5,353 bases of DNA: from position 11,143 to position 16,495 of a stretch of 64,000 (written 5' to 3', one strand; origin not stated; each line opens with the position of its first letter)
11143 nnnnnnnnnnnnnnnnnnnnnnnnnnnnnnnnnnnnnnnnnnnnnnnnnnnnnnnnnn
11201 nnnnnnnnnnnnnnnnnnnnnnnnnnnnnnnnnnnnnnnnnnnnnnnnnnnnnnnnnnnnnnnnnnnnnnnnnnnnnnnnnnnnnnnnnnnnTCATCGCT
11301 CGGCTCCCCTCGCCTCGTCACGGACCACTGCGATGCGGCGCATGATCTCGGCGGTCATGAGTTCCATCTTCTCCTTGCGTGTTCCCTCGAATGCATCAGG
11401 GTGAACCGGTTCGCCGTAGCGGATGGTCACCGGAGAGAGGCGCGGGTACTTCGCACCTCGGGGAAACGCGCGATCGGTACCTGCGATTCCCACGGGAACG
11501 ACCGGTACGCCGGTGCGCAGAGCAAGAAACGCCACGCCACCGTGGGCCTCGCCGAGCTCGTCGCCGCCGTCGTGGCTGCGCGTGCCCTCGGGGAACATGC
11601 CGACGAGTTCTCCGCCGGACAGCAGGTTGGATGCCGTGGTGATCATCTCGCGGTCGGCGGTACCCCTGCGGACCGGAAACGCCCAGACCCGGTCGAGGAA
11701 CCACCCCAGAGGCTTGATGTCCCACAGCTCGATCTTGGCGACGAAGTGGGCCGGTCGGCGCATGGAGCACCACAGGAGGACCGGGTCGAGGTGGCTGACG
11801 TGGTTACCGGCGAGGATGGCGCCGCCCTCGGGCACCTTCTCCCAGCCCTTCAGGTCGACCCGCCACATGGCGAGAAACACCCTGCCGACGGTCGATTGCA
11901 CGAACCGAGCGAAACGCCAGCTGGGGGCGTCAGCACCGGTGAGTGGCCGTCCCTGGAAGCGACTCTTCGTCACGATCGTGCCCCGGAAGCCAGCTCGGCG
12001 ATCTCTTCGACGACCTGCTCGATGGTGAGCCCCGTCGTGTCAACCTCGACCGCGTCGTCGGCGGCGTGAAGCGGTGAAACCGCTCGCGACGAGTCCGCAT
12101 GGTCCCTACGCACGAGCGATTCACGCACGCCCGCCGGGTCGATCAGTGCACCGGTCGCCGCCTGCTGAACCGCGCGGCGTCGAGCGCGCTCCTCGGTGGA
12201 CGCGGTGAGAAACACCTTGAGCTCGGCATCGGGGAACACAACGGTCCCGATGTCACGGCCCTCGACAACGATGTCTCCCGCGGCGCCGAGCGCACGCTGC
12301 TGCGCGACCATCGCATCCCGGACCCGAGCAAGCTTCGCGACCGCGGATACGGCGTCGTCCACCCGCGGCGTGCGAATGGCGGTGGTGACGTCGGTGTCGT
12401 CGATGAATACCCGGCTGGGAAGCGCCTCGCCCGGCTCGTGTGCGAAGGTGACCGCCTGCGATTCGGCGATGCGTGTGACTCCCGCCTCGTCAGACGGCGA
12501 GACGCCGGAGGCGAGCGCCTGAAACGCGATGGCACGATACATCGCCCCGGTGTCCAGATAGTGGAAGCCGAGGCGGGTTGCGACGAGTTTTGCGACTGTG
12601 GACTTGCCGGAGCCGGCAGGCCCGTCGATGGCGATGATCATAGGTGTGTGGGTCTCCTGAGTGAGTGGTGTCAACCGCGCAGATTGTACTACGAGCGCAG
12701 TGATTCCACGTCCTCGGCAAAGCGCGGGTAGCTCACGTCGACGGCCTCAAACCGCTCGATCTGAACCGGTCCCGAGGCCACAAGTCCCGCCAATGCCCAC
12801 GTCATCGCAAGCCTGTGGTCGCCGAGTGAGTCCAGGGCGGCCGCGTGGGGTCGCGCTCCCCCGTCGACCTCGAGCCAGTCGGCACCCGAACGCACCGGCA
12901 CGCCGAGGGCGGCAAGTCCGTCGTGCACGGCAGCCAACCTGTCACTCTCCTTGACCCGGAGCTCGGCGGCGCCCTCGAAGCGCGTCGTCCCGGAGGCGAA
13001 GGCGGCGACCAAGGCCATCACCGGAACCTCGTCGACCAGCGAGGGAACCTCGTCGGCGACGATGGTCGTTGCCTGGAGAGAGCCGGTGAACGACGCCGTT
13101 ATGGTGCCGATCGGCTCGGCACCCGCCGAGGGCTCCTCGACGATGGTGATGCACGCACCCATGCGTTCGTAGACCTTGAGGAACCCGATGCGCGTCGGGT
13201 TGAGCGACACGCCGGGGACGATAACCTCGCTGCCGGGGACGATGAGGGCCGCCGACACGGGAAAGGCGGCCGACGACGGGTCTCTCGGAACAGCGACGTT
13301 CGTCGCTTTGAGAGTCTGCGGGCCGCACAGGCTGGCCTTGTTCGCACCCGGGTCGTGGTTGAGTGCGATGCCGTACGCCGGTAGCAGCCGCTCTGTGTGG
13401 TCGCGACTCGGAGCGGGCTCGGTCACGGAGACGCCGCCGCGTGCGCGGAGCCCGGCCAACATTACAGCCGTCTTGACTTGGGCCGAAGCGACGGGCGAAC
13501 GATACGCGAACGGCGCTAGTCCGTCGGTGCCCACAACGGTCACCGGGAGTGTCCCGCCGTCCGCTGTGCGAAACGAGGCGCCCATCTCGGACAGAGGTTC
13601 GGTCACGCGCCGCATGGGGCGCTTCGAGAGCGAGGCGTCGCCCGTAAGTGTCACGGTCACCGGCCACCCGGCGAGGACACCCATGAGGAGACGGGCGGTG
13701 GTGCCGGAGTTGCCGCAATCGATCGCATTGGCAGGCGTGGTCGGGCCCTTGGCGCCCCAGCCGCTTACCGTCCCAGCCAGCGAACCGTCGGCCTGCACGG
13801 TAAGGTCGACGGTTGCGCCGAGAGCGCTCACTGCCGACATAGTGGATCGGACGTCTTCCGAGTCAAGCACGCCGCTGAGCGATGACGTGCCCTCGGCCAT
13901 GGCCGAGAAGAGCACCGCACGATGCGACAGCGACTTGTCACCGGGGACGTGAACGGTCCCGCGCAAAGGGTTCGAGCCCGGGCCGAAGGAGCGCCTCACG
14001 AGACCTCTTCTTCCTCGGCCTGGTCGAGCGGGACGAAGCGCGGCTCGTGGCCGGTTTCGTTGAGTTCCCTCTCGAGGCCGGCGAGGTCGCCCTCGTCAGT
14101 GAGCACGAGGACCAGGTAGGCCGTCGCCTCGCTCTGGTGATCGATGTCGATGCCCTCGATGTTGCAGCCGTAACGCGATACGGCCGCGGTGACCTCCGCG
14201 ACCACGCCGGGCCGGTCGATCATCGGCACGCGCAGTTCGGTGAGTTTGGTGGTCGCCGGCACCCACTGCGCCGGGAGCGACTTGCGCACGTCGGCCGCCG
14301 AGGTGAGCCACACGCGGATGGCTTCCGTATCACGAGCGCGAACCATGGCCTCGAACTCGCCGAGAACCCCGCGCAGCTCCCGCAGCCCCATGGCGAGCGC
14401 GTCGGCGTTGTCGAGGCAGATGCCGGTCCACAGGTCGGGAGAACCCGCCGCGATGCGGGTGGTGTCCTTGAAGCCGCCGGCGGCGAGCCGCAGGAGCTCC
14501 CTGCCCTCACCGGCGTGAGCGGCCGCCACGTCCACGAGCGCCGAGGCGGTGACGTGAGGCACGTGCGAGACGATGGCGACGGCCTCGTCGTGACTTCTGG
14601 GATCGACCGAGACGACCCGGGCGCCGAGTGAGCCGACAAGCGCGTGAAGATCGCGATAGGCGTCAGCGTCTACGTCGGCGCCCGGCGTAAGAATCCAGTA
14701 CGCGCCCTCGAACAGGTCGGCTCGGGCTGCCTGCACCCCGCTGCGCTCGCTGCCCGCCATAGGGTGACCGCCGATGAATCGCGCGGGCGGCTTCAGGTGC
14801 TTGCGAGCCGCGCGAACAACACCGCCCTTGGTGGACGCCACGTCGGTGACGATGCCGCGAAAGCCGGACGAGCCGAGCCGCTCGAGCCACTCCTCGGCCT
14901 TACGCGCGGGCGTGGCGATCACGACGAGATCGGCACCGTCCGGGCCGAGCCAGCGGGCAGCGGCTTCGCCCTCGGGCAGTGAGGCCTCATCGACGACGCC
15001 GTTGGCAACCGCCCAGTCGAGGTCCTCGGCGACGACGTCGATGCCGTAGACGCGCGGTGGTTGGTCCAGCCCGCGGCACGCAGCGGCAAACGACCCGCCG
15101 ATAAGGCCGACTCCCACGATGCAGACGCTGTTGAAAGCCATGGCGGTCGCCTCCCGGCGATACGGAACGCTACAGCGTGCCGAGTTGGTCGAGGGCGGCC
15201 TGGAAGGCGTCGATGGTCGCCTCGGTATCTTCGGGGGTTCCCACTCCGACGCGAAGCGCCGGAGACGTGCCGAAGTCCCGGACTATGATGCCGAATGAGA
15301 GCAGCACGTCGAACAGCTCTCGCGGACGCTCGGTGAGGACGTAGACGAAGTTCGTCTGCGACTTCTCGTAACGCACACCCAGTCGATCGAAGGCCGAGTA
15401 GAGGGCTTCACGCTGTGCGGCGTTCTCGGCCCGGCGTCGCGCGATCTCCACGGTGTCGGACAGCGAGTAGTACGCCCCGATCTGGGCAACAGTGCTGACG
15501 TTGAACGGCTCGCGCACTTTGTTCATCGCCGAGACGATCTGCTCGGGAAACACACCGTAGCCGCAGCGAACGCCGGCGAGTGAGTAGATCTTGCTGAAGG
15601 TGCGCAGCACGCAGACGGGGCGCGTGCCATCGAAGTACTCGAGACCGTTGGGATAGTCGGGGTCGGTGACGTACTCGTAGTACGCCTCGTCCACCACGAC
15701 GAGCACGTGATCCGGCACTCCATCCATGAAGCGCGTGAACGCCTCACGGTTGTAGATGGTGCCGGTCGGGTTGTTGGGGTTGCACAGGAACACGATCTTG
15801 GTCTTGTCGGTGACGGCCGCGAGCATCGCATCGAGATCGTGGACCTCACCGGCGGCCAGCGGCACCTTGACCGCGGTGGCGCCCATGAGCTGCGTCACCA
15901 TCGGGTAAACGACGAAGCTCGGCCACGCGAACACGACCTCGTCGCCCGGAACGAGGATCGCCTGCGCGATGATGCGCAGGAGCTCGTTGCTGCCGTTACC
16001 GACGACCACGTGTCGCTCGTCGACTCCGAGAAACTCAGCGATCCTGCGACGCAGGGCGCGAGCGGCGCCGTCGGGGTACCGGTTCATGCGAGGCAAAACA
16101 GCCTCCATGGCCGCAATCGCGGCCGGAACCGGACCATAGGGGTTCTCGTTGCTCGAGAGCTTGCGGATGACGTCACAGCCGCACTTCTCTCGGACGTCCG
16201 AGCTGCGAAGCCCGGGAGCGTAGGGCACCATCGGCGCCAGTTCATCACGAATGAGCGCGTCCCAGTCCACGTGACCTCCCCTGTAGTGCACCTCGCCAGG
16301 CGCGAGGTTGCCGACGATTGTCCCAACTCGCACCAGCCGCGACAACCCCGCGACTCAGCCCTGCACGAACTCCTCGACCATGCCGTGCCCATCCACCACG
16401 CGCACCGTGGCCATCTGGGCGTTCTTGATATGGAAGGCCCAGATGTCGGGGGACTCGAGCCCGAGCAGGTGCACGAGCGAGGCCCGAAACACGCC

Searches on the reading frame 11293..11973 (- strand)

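Call 70: search_protein_families(library=pfam, proteins=[window:11293-11973:-], max_evalue=0.00001)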
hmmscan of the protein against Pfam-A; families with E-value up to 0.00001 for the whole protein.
window:11293-11973:- (226 aa): 1 family
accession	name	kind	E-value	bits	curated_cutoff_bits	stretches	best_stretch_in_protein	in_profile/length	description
PF01553.26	Acyltransferase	-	1.2e-28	99.9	23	1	38-163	1-131/132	Acyltransferase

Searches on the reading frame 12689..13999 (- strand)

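Call 70: search_protein_families(library=pfam, proteins=[window:12689-13999:-], max_evalue=0.00001)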
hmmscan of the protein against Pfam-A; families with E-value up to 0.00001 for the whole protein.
window:12689-13999:- (436 aa): 1 family
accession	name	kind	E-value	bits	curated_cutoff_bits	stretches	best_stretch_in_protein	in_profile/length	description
PF00275.25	EPSP_synthase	-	1.1e-103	347.6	22.8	1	9-429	4-415/417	EPSP synthase (3-phosphoshikimate 1-carboxyvinyltransferase)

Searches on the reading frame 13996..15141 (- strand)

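Call 70: search_protein_families(library=pfam, proteins=[window:13996-15141:-], max_evalue=0.00001)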
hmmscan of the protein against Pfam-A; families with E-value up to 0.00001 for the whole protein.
window:13996-15141:- (381 aa): 5 families
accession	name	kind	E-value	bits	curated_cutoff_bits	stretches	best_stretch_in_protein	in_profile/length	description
PF02153.23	PDH_N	-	1.3e-28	99.8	26.5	1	30-177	13-153/154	Prephenate dehydrogenase, nucleotide-binding domain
PF20463.3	PDH_C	-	8e-22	77.9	22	1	180-279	1-100/102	Prephenate dehydrogenase, dimerization domain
PF01842.31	ACT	-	5.8e-10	39.2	27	1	303-363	3-64/66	ACT domain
PF13740.12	ACT_6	-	7.1e-06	26.3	23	0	309-366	11-68/76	ACT domain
PF22629.2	ACT_AHAS_ss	-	7.6e-06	26.4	27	0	308-362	6-61/67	AHAS small subunit-like ACT domain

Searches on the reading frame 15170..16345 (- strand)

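Call 70: search_protein_families(library=pfam, proteins=[window:15170-16345:-], max_evalue=0.00001)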
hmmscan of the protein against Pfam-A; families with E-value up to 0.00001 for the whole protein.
window:15170-16345:- (391 aa): 2 families
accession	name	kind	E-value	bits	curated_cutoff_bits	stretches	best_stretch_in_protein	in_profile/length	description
PF00155.27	Aminotran_1_2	-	1.8e-58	198.9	19.7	1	62-380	5-360/361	Aminotransferase class I and II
PF00266.25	Aminotran_5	-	8.8e-10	38.5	21.5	1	95-221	45-177/371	Aminotransferase class-V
